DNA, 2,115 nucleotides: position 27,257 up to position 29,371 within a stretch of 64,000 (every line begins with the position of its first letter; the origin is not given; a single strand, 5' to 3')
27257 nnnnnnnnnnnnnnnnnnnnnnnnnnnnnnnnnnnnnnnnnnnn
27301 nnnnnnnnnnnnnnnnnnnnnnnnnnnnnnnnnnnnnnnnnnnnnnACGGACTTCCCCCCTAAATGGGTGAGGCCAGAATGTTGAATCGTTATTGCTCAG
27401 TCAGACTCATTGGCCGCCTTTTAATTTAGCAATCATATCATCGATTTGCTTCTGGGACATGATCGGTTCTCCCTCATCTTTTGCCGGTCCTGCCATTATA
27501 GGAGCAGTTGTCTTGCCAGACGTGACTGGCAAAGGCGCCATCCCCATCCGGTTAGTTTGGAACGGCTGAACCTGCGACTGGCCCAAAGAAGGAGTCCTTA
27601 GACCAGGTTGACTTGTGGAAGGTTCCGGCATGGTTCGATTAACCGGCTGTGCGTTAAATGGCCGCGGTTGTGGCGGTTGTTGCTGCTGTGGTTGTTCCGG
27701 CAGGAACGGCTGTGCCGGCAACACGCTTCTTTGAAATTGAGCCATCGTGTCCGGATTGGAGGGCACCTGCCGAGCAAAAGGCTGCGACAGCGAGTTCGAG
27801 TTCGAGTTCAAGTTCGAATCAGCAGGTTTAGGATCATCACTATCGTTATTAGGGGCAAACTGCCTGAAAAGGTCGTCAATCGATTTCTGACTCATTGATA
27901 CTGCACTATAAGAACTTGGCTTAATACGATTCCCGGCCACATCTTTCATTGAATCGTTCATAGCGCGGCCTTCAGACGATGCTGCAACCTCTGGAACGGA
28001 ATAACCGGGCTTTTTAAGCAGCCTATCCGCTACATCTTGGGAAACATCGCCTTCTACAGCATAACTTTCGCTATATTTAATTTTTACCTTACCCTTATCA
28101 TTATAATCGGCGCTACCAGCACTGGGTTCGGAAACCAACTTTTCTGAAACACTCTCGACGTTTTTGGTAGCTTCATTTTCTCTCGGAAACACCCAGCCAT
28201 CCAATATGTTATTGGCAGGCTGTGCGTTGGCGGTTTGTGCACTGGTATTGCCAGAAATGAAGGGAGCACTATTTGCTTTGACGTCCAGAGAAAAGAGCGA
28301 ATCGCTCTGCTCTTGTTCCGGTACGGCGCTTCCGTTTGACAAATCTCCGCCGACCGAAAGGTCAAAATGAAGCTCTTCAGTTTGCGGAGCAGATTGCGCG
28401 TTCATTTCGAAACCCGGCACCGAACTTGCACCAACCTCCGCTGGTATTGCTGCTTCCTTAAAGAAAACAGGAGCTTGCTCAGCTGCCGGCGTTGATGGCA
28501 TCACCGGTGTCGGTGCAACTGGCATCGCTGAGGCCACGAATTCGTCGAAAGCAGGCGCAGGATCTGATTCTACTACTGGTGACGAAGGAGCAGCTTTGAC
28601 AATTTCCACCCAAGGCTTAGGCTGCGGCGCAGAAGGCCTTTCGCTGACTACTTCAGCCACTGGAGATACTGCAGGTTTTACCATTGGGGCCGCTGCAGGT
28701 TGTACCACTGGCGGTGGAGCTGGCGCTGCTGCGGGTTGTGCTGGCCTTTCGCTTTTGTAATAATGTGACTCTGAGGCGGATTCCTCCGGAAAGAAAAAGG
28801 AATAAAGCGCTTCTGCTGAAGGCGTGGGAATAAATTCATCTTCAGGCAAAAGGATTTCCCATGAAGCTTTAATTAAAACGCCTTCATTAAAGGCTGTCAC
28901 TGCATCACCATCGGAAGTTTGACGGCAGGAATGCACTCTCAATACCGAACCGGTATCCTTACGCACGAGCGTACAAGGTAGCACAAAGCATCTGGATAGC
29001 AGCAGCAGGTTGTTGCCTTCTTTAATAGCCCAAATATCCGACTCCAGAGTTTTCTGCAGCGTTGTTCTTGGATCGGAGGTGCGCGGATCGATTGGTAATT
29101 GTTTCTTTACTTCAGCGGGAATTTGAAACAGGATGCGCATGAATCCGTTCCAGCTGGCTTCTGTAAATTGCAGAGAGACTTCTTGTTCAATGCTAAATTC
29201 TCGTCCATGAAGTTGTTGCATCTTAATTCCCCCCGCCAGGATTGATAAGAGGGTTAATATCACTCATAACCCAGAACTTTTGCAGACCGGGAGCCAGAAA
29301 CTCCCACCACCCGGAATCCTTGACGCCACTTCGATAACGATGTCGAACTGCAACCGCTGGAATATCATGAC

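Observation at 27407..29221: Gene B: about 430-aa intrinsically disordered Pro/Ala/Gln/Ser/Asn-rich region fused to a small N-terminal domain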

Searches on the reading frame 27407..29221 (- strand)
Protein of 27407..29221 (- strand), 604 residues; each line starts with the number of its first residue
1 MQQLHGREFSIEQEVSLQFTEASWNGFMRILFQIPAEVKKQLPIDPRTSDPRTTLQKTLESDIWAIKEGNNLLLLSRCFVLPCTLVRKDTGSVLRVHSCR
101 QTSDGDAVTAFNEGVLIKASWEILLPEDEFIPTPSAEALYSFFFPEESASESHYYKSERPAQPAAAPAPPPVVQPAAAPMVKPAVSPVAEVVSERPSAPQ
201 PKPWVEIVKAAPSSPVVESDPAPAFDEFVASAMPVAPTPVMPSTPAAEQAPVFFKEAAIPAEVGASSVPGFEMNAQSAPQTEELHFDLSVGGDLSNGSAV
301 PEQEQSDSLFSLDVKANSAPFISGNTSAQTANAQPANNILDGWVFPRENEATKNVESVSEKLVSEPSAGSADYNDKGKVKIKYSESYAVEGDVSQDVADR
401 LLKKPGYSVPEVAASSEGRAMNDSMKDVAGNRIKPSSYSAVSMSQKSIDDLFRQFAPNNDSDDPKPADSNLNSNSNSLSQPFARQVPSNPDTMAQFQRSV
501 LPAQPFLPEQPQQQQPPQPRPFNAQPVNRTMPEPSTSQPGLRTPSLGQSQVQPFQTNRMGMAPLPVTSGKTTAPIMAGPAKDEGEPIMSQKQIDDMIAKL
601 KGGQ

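Call 3: search_protein_families(library=pfam, proteins=[window:27407-29221:-], max_evalue=1)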
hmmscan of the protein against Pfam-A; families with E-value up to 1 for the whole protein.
window:27407-29221:- (604 aa): 0 families

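Call 4: search_protein_families(library=ncbifam, proteins=[window:27407-29221:-], max_evalue=1)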
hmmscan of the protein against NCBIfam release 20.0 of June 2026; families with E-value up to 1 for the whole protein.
window:27407-29221:- (604 aa): 0 families

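Call 8: find_homologous_proteins(query=window:27407-29221:-)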
Query window:27407-29221:- (604 aa): 5 proteins with E <= 0.001 among 8000 candidates.
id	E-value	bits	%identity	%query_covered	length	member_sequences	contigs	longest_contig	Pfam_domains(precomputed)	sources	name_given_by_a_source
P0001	0.0e+0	1319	100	100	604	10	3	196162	-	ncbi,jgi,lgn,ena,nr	ncbi:MAG TPA: hypothetical protein DER58_06030 [Firmicutes bacterium]|nr:hypothetical protein [Bacil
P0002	1.1e-151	525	52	100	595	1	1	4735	-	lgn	-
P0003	5.9e-129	450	48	100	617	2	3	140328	-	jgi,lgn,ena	-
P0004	8.8e-124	433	48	96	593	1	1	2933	-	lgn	-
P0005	1.7e-99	352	43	100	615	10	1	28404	-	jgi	jgi:hypothetical protein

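Call 11: find_encoding_contigs(protein=P0003, flank=10000, max_places=3)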
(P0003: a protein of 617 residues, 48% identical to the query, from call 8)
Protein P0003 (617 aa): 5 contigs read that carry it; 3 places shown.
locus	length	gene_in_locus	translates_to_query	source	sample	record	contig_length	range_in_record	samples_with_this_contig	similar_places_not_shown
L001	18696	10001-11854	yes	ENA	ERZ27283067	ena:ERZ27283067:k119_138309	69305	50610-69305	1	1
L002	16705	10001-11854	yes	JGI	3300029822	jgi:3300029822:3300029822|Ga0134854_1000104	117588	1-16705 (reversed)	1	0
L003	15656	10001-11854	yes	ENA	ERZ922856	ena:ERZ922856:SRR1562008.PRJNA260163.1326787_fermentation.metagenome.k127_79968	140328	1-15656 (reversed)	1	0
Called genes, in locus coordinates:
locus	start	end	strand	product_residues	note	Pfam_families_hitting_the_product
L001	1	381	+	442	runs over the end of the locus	PF00919:UPF0004, PF04055:Radical_SAM, PF01938:TRAM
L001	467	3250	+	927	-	PF01624:MutS_I, PF05188:MutS_II, PF05192:MutS_III, PF05190:MutS_IV, PF00488:MutS_V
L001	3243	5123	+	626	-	PF02518:HATPase_c, PF13589:HATPase_c_3, PF01119:DNA_mis_repair, PF08676:MutL_C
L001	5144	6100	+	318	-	PF01745:IPT (weak), PF02224:Cytidylate_kin (faint), PF01715:IPPT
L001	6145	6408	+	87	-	PF17209:Hfq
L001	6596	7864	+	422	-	PF06838:Met_gamma_lyase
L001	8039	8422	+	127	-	PF02675:AdoMet_dc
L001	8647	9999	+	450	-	-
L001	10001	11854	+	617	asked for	-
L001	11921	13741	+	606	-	-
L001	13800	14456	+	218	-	PF02308:MgtC, PF01842:ACT (faint)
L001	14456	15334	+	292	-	PF01975:SurE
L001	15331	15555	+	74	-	PF14084:DUF4264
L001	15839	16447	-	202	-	PF01726:LexA_DNA_bind, PF13412:HTH_24 (faint), PF00717:Peptidase_S24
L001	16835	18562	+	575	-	PF01609:DDE_Tnp_1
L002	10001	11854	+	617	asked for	-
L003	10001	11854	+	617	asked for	-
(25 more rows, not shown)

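Call 12: find_encoding_contigs(protein=P0005, flank=10000, max_places=3)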
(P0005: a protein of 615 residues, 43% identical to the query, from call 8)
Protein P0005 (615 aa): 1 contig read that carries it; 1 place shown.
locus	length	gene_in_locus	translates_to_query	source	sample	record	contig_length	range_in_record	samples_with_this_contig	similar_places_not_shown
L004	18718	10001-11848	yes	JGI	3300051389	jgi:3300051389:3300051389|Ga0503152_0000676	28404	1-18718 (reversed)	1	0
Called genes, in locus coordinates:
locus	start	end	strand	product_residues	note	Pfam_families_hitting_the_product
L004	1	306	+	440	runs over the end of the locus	PF00919:UPF0004, PF04055:Radical_SAM, PF01938:TRAM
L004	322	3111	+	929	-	PF01624:MutS_I, PF05188:MutS_II, PF05192:MutS_III, PF05190:MutS_IV, PF00488:MutS_V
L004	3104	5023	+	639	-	PF02518:HATPase_c, PF13589:HATPase_c_3, PF01119:DNA_mis_repair, PF08676:MutL_C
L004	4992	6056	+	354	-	PF01745:IPT, PF02224:Cytidylate_kin (faint), PF01715:IPPT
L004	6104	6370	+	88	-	PF17209:Hfq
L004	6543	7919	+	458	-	PF06838:Met_gamma_lyase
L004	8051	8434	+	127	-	PF02675:AdoMet_dc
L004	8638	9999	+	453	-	-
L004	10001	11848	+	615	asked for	-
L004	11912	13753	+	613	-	-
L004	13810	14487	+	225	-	PF02308:MgtC, PF01842:ACT, PF13291:ACT_4 (weak)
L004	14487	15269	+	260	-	PF01975:SurE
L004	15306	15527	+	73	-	PF14084:DUF4264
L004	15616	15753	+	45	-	-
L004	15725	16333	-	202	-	PF01726:LexA_DNA_bind, PF00717:Peptidase_S24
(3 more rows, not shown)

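Call 14: search_solved_structures(query=A1, max_evalue=10, show_alignments=3)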
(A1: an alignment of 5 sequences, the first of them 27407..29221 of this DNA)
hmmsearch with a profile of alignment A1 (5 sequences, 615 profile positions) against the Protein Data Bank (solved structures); distinct sequences matched with E-value up to 10: 0.

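Call 15: search_protein_families(library=phrogs, proteins=[window:27407-29221:-], max_evalue=1)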
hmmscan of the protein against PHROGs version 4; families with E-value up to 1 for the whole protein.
window:27407-29221:- (604 aa): 0 families

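Call 29: predict_structure(alignment_id=A1)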
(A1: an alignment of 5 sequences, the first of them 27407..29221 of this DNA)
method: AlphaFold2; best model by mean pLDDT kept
length: 604 residues; sequences in the alignment: 5
mean_pLDDT: 35.1   pTM: 0.16
mean pLDDT of the five models: 35.1, 34.2, 33.5, 29.7, 25.8
residues with pLDDT >= 90: 0; 70-90: 9; 50-70: 26; < 50: 569
segments of 3 or more residues with pLDDT < 50: 1-169, 172-174, 176-236, 246-345, 347-443, 445-451, 454-463, 465-480, 482-486, 488-552, 554-562, 564-584
pLDDT, mean of each block of 10 residues (from residue 1): 26 30 29 31 35 34 33 30 29 30 36 29 33 37 38 34 37 39 30 32 34 31 34 34 35 34 28 30 30 30 33 32 26 31 36 34 33 34 33 44 39 32 32 29 44 43 38 32 38 32 39 40 38 36 34 40 38 38 56 72 52
secondary structure, 60 per line:
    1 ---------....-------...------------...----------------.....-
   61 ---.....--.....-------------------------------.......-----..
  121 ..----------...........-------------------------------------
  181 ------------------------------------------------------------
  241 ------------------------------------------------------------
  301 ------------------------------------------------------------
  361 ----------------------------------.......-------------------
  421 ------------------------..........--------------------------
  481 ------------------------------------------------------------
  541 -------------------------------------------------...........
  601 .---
elements in order: E10-13 H55-59 E64-68 E71-75 H107-113 E119-122 H133-143 H395-401 H445-454 H590-601

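Call 65: list_cluster_members(proteins=[P0001, P0006, P0010, P0005, P0003])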
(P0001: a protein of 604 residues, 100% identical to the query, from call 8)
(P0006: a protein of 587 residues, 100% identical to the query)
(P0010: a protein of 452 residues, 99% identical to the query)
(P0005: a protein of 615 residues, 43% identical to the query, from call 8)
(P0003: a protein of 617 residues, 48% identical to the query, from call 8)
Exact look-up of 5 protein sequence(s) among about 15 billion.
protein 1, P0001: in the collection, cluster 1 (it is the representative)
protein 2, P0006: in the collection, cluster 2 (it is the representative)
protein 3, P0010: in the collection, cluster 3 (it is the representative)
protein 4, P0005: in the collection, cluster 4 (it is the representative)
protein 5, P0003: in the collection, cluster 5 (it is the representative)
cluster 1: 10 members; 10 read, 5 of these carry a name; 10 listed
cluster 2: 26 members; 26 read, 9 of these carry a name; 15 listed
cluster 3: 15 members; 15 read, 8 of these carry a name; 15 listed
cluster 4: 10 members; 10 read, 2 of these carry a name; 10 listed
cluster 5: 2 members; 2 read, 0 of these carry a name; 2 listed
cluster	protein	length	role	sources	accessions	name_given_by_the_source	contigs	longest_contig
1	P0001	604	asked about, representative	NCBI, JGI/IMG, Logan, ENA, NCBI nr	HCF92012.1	MAG TPA: hypothetical protein DER58_06030 [Firmicutes bacterium] | hypothetical protein [Bacillota bacterium]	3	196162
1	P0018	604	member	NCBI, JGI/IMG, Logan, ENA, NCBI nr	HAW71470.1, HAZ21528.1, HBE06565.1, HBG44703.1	MAG TPA: hypothetical protein DHD79_01490 [Firmicutes bacterium] | hypothetical protein | hypothetical protein [Bacillota bacterium]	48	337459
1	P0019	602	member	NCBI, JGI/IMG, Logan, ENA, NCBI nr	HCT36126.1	MAG TPA: hypothetical protein DF292_03715 [Firmicutes bacterium] | hypothetical protein | hypothetical protein [Bacillota bacterium]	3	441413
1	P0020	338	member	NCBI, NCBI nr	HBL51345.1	MAG TPA: hypothetical protein DDZ65_14010, partial [Firmicutes bacterium] | hypothetical protein [Bacillota bacterium]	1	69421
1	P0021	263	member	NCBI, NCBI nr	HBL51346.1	MAG TPA: hypothetical protein DDZ65_14015 [Firmicutes bacterium] | hypothetical protein [Bacillota bacterium]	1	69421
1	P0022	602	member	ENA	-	-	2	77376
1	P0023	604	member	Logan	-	-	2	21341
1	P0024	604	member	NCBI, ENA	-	-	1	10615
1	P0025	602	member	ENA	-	-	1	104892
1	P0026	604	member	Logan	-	-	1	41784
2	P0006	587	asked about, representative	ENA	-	-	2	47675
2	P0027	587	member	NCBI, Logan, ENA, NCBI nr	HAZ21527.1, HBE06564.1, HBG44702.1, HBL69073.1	MAG TPA: hypothetical protein DHD79_01495 [Firmicutes bacterium] | hypothetical protein [Bacillota bacterium]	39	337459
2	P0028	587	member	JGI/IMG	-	regulator of replication initiation timing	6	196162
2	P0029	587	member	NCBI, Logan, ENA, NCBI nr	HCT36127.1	MAG TPA: hypothetical protein DF292_03720 [Firmicutes bacterium] | hypothetical protein [Bacillota bacterium]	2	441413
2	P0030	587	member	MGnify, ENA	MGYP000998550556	FL=1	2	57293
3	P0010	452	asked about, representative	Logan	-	-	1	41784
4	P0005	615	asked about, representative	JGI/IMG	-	hypothetical protein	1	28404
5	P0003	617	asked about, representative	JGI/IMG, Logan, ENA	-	-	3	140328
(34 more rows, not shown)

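Call 69: search_protein_families(library=padloc, proteins=[window:27407-29221:-], max_evalue=1)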
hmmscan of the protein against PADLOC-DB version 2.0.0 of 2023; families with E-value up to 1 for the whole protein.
window:27407-29221:- (604 aa): 0 families

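Call 81: search_protein_families(library=pfam, proteins=[P0005, P0003, P0002], max_evalue=1)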
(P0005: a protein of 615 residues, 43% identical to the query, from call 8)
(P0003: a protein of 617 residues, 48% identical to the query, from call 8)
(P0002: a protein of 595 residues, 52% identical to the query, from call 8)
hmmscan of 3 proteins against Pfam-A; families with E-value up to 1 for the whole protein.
P0005 (615 aa): 1 family
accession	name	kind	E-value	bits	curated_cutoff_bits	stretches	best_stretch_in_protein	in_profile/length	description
PF04886.17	PT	-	0.012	15.5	26.2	1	171-204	2-36/36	PT disordered repeat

P0003 (617 aa): 0 families

P0002 (595 aa): 0 families

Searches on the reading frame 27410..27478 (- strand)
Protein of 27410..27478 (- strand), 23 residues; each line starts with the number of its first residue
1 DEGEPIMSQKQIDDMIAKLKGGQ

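Call 53: search_solved_structures(query=A6, max_evalue=10, show_alignments=5)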
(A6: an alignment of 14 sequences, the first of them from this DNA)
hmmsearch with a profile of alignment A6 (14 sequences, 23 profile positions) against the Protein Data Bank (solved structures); distinct sequences matched with E-value up to 10: 15.
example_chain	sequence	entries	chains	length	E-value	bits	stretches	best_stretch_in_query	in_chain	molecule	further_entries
9kbs_A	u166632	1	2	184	0.012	18.4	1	3-17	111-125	Lysozyme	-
6et6_A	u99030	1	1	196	0.035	16.9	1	3-17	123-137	Lysozyme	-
9pla_A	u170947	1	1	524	0.25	14.2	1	8-19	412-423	O-glycopeptidase BcM60C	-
9pl8_A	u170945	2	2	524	0.25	14.2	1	8-19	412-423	O-glycopeptidase BcM60C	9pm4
8app_A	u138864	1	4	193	0.31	13.9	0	4-17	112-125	Endolysin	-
4ac1_X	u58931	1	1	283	0.76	12.7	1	5-21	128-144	ENDO-N-ACETYL-BETA-D-GLUCOSAMINIDASE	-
3sz8_A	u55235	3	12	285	1.2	12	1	7-22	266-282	2-dehydro-3-deoxyphosphooctonate aldolase 2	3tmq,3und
2xsr_A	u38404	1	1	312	1.3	12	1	11-21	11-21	CATECHOL 1,2 DIOXYGENASE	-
2xsv_A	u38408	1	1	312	1.3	12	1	11-21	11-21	CATECHOL 1,2 DIOXYGENASE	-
2xsu_A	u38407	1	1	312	1.3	12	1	11-21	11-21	CATECHOL 1,2 DIOXYGENASE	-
8umd_C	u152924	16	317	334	1.4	11.9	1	6-16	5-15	Flagellar motor switch protein FliM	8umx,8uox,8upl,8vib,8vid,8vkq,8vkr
6xks_A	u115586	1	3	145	2.8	10.9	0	5-20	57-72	Histidine ABC transporter substrate-binding protein HisJ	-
5xzt_A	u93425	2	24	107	3.7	10.5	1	6-17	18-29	Hydroxynitrile lyase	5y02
6ml0_A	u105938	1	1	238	4.1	10.4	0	5-20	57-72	Lysine/arginine/ornithine-binding periplasmic protein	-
5xzq_A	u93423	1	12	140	5.4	10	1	6-17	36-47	Hydroxynitrile lyase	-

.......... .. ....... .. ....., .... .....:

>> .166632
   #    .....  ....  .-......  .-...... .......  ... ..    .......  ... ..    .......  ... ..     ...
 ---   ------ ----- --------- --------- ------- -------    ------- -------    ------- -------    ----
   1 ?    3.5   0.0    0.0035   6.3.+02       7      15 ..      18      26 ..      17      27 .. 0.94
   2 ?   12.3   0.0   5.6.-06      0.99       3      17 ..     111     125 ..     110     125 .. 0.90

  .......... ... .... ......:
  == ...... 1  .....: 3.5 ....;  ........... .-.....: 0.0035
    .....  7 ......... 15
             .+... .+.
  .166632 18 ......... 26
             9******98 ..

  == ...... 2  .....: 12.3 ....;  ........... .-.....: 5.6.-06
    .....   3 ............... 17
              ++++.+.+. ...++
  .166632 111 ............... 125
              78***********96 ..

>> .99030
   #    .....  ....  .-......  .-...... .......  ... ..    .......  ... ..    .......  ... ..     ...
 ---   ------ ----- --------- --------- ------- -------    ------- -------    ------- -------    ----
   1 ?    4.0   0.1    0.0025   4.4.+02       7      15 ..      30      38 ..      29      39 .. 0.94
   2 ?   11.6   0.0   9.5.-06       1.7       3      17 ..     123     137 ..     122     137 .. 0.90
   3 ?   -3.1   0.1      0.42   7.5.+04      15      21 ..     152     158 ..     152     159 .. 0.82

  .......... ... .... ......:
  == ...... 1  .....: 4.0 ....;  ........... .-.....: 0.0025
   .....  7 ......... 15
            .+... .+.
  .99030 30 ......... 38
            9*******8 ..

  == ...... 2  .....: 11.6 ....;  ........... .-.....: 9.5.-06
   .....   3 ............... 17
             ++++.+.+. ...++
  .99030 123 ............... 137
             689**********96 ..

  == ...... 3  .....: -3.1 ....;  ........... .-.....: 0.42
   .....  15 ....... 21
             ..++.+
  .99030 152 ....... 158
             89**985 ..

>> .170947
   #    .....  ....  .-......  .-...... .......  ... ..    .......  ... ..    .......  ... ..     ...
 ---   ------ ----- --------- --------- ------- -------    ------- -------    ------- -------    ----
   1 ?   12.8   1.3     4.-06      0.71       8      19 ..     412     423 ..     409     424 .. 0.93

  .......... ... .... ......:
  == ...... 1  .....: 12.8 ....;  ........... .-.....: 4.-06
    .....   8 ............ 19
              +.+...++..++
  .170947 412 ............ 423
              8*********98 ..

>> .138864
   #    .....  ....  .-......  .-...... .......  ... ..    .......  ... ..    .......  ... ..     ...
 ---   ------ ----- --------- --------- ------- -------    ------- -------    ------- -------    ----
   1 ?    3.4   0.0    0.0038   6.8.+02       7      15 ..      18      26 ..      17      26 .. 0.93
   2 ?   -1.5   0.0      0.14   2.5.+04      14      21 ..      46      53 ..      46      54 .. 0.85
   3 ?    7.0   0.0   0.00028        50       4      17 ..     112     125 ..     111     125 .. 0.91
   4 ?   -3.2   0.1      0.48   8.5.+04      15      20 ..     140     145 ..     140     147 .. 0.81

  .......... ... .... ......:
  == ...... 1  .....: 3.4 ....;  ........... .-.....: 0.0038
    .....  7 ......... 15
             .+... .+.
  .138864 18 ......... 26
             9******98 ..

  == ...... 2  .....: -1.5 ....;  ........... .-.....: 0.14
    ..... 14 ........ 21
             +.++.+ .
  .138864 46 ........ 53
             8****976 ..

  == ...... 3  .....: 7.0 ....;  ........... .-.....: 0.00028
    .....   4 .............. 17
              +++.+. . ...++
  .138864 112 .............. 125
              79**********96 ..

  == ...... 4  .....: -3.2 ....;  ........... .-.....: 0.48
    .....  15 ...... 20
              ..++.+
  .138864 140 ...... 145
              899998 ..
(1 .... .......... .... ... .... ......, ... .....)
